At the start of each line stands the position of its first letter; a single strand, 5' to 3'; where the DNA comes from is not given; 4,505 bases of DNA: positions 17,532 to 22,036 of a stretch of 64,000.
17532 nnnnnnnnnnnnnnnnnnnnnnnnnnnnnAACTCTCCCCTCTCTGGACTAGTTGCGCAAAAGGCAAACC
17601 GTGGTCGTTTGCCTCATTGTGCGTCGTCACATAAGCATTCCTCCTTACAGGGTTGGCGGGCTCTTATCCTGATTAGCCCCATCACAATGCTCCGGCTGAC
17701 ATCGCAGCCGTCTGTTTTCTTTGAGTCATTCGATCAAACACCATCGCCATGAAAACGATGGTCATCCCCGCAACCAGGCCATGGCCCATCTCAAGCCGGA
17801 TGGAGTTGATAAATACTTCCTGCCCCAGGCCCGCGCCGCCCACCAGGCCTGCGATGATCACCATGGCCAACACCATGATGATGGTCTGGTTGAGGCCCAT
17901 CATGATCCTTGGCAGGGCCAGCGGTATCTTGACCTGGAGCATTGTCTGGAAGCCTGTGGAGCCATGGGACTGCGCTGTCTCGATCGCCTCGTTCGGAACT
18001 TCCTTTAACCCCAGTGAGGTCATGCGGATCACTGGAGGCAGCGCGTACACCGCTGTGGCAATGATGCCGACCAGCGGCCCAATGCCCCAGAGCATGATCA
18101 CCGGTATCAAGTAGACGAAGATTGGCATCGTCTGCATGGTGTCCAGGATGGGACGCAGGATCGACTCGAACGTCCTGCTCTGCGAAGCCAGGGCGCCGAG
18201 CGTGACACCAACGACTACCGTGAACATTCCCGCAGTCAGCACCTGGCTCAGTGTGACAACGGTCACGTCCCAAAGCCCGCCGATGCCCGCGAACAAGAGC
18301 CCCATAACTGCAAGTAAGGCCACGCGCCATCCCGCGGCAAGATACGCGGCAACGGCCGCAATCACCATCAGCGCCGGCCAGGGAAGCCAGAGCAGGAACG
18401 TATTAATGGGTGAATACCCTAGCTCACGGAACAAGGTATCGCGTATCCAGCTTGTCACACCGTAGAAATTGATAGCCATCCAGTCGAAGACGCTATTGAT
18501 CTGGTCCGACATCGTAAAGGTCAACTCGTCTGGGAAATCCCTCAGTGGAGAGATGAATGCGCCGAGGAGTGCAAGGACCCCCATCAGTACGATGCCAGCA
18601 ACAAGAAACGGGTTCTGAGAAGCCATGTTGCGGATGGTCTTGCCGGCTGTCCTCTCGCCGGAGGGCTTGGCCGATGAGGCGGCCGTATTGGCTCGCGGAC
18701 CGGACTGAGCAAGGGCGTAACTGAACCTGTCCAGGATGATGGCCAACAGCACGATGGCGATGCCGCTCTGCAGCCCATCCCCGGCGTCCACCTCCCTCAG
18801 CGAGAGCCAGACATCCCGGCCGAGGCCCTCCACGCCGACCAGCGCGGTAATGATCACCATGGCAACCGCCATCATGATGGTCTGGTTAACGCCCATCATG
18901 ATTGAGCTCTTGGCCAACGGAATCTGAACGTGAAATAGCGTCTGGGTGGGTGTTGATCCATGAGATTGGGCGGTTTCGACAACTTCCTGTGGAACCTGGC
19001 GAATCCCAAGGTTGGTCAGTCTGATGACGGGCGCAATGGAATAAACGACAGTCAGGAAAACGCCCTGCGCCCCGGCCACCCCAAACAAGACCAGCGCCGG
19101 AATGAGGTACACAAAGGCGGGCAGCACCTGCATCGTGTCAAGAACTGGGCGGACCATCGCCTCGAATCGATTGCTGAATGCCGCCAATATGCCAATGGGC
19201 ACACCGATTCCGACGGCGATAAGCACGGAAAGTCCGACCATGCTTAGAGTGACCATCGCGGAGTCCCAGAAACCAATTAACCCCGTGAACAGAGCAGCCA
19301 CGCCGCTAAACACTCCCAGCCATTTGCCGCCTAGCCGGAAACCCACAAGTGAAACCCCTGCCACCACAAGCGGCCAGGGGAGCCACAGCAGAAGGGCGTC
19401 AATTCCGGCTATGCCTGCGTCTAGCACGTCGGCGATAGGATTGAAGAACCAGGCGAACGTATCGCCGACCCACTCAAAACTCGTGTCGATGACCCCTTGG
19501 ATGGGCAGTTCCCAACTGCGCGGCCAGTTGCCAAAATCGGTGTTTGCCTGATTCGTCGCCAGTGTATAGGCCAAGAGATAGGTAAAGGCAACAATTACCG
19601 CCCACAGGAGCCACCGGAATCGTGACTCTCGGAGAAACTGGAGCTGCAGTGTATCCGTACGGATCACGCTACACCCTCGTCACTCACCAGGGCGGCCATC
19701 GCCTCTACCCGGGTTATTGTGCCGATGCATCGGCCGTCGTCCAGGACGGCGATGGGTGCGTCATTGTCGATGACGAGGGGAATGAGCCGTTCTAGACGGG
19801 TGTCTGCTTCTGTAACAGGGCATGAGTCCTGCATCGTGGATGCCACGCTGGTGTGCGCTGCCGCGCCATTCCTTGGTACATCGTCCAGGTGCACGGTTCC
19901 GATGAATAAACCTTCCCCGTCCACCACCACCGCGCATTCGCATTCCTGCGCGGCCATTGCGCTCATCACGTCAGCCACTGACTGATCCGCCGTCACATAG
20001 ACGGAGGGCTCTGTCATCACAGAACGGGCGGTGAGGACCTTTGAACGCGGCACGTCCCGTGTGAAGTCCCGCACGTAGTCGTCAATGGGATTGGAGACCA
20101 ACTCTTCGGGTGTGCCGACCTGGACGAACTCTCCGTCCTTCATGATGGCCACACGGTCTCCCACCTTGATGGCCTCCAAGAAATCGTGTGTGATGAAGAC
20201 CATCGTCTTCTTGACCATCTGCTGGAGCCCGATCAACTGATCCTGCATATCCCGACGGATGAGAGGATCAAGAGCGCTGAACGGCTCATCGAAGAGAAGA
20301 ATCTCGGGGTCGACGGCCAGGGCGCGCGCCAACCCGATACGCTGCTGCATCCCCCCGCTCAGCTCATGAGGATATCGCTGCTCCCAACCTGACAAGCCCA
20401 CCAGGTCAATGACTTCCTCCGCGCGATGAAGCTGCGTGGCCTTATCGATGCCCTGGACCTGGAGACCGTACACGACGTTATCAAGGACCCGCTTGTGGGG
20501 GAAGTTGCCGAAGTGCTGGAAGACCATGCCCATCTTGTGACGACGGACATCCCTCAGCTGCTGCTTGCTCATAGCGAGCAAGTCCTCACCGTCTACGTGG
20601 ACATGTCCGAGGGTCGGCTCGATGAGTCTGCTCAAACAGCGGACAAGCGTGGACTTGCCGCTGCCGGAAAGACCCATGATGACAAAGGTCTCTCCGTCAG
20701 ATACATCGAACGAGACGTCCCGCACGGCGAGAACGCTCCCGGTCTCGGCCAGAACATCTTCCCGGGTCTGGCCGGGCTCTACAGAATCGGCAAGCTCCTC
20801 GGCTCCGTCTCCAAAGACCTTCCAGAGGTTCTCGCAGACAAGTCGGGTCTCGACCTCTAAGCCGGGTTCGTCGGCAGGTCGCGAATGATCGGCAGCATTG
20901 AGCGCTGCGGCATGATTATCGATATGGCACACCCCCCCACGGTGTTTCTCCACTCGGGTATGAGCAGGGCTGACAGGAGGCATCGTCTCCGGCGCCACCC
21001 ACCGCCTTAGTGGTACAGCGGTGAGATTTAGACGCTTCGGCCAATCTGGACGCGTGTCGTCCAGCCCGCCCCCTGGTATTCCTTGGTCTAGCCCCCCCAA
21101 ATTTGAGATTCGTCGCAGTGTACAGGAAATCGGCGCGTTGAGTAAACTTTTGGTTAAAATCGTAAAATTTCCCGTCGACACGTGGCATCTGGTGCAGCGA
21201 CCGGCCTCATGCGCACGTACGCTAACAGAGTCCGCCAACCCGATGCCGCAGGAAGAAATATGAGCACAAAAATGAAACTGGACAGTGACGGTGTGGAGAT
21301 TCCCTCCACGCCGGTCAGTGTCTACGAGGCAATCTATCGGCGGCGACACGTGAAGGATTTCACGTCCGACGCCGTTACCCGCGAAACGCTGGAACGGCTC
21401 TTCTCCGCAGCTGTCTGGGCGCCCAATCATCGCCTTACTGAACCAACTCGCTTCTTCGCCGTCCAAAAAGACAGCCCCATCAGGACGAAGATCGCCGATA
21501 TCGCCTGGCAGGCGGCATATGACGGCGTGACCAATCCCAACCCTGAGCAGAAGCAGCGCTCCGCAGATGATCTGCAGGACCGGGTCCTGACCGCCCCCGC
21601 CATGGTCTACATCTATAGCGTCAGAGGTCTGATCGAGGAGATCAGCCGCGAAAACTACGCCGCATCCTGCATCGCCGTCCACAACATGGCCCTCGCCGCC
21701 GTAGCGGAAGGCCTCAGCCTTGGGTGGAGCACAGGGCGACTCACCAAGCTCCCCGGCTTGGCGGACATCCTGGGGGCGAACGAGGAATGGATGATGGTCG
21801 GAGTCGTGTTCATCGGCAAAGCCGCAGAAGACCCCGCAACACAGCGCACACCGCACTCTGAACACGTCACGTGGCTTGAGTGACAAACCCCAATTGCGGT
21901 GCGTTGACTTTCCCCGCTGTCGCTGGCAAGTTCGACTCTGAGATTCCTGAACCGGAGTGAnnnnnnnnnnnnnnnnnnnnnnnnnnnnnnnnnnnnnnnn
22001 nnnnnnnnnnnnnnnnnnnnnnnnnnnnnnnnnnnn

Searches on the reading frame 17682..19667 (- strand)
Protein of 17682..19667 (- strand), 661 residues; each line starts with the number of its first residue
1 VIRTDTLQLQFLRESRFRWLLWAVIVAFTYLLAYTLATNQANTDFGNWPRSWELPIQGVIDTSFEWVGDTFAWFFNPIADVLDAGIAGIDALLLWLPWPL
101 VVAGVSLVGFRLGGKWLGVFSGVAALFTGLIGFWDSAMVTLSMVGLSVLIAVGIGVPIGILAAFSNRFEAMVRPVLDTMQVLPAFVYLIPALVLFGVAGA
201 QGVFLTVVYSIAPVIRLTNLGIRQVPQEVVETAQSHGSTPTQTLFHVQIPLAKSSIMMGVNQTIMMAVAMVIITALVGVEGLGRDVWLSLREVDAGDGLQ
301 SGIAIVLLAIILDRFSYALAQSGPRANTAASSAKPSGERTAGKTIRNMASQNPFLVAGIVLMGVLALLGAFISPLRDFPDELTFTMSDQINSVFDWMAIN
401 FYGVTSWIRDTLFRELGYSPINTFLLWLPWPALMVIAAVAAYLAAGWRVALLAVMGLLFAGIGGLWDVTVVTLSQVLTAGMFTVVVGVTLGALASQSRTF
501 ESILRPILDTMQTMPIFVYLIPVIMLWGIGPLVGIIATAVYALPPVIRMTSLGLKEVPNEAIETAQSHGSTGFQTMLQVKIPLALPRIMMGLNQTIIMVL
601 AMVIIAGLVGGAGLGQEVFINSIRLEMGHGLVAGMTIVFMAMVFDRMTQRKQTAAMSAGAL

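Call 23: search_protein_families(library=pfam, proteins=[window:17682-19667:-], max_evalue=0.001)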
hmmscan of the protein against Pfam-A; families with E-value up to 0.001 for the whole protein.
window:17682-19667:- (661 aa): 1 family
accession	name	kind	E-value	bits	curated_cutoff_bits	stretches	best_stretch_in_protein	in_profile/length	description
PF00528.27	BPD_transp_1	-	2.7e-37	128.7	26.4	2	155-317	1-176/184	Binding-protein-dependent transport system inner membrane component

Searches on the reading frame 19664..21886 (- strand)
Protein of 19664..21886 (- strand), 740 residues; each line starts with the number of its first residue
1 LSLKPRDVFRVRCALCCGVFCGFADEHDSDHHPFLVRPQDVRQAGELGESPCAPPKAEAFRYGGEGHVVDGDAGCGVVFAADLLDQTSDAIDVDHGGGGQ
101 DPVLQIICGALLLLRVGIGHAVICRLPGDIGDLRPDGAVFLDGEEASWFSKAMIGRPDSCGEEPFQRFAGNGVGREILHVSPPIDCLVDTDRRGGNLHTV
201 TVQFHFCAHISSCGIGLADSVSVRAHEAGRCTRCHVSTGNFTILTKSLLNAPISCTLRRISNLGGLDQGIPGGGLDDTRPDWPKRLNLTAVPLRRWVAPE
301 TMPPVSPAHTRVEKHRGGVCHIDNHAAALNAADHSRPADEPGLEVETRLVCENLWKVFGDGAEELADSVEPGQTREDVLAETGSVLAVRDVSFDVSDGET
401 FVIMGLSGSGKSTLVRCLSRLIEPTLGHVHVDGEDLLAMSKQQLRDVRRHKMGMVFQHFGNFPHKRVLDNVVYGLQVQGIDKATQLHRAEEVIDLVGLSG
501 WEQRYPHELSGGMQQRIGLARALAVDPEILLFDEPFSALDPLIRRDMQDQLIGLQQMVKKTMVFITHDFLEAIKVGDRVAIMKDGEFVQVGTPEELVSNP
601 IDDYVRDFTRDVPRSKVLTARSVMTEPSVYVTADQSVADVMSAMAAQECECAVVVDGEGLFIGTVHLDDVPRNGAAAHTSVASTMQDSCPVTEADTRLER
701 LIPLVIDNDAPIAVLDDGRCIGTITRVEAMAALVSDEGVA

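Call 23: search_protein_families(library=pfam, proteins=[window:19664-21886:-], max_evalue=0.001)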
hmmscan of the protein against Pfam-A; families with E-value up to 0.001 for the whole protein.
window:19664-21886:- (740 aa): 4 families
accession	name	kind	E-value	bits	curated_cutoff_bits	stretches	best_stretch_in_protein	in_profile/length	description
PF00005.33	ABC_tran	-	6.3e-34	118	25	1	389-536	2-136/137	ABC transporter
PF00571.33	CBS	-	6.4e-11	42.9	24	1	621-670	2-51/57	CBS domain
PF13304.12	AAA_21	-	9.6e-07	29.6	27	0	504-545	233-277/304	AAA domain, putative AbiEii toxin, Type IV TA system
PF13555.12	AAA_29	-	0.00073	19.7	27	0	392-424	16-48/61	P-loop containing region of AAA domain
